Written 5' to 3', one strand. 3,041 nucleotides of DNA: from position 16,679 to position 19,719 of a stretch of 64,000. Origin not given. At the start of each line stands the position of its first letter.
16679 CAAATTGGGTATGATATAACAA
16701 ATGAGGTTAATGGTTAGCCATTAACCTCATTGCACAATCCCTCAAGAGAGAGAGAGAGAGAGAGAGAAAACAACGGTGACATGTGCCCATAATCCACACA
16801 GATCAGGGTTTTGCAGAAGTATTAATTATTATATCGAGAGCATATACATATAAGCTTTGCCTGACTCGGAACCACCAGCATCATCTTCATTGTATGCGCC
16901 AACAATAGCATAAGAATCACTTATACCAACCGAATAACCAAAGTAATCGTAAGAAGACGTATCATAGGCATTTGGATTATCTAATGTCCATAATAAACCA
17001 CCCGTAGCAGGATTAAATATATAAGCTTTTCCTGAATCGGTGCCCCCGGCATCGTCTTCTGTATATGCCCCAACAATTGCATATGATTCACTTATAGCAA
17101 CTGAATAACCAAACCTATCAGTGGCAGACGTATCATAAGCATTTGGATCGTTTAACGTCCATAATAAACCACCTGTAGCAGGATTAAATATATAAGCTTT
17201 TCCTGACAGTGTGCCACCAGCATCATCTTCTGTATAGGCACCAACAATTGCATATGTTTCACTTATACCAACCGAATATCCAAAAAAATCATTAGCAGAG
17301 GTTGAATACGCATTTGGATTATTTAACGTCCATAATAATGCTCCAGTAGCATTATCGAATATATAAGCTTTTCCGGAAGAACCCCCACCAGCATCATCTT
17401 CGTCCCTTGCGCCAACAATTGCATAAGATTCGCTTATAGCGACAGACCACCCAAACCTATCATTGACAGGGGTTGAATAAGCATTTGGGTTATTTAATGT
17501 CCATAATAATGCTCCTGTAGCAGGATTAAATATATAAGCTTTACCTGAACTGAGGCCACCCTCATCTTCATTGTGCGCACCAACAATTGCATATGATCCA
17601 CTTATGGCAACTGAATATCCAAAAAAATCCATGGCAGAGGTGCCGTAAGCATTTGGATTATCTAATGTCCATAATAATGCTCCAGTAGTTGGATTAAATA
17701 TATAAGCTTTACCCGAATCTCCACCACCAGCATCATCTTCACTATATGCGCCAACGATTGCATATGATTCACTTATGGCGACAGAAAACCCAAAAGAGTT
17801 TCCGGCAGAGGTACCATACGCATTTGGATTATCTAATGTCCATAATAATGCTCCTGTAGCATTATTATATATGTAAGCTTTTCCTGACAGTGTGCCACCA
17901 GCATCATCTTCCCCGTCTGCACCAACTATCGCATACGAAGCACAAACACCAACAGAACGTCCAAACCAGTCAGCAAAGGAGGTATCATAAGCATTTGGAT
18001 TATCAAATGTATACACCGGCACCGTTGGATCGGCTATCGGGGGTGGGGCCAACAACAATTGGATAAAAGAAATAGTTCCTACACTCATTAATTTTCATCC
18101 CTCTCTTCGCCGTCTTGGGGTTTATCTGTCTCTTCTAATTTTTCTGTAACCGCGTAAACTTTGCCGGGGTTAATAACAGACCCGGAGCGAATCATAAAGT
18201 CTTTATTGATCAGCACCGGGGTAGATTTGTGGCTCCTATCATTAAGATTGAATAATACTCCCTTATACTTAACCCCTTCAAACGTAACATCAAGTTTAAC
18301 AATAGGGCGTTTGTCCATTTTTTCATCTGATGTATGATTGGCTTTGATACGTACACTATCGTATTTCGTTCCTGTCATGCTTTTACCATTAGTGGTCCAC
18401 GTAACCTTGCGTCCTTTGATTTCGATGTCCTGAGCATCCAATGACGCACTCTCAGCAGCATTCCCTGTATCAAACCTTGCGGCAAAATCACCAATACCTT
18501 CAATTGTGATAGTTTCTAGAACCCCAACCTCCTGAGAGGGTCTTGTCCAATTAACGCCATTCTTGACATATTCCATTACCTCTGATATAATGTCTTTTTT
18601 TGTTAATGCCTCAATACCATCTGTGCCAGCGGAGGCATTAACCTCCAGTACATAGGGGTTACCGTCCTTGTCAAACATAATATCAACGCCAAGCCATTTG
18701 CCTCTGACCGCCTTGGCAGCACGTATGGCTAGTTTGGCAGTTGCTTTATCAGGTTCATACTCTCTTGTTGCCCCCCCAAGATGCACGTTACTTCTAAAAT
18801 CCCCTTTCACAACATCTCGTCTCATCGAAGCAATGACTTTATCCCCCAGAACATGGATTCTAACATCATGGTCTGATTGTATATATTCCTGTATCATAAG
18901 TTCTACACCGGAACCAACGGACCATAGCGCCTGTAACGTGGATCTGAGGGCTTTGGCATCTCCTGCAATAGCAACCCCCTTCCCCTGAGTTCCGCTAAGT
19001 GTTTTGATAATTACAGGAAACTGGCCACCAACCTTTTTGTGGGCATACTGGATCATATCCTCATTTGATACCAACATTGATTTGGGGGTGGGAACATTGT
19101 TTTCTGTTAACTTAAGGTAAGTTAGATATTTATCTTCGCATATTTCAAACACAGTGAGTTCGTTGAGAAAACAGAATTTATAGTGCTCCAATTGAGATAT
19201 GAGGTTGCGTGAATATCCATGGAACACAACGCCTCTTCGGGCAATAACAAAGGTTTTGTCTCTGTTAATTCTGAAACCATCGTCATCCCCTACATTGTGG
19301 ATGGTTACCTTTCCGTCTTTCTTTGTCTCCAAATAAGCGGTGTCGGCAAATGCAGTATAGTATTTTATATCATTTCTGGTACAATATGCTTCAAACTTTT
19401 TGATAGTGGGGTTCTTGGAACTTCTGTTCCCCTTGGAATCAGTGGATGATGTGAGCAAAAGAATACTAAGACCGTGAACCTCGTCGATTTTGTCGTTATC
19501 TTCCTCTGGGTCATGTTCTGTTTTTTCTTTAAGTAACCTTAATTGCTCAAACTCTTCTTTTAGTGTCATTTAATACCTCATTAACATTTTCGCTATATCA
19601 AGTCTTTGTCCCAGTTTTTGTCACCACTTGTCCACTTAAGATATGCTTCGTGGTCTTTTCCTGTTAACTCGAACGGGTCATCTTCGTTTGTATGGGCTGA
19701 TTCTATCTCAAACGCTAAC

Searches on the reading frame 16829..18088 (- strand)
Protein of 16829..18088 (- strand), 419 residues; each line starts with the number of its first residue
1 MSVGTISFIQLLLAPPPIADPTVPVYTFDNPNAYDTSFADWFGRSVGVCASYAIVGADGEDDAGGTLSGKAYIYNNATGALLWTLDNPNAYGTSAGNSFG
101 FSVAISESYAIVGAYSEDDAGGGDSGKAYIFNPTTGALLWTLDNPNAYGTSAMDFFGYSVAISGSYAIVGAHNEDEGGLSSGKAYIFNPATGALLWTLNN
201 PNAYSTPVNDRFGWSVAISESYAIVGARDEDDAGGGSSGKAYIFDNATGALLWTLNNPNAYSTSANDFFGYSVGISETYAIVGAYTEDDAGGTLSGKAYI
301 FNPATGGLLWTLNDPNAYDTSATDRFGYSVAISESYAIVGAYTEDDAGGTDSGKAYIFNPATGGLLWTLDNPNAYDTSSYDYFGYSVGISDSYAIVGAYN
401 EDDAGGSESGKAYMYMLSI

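Call 26: search_protein_families(library=phrogs, proteins=[window:16829-18088:-], max_evalue=0.001)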
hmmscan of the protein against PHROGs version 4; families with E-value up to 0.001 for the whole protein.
window:16829-18088:- (419 aa): 4 families
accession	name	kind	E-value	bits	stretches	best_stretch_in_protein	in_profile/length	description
phrog_26798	-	unknown function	2.1e-07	32.3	0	298-319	51-72/93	-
phrog_19612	-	unknown function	1.8e-06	28.9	0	227-256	16-45/62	-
phrog_6847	-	unknown function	3.7e-05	24.4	0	238-257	51-70/168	-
phrog_36628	-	unknown function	0.00027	21.9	0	126-169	6-48/69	-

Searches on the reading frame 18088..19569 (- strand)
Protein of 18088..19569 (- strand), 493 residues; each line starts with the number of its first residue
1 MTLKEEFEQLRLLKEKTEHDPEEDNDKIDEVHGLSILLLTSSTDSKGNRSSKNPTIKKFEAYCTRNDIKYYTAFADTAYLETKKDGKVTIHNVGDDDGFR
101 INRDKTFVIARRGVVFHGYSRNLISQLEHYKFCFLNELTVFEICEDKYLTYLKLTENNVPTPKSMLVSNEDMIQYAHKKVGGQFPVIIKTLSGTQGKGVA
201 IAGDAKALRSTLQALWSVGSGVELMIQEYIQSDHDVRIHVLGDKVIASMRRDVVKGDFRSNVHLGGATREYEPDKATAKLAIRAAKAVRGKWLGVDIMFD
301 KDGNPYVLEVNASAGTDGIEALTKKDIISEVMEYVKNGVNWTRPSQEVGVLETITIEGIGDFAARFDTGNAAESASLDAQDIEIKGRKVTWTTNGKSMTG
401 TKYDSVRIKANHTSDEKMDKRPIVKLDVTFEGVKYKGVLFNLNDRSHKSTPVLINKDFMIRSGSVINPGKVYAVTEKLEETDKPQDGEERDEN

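Call 26: search_protein_families(library=phrogs, proteins=[window:18088-19569:-], max_evalue=0.001)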
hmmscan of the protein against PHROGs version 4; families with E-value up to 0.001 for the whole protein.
window:18088-19569:- (493 aa): 1 family
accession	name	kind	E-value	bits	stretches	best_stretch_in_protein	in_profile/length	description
phrog_2599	-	moron, auxiliary metabolic gene and host takeover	9e-19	68.6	1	133-375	106-352/708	ribosomal protein S6 glutaminyl transferase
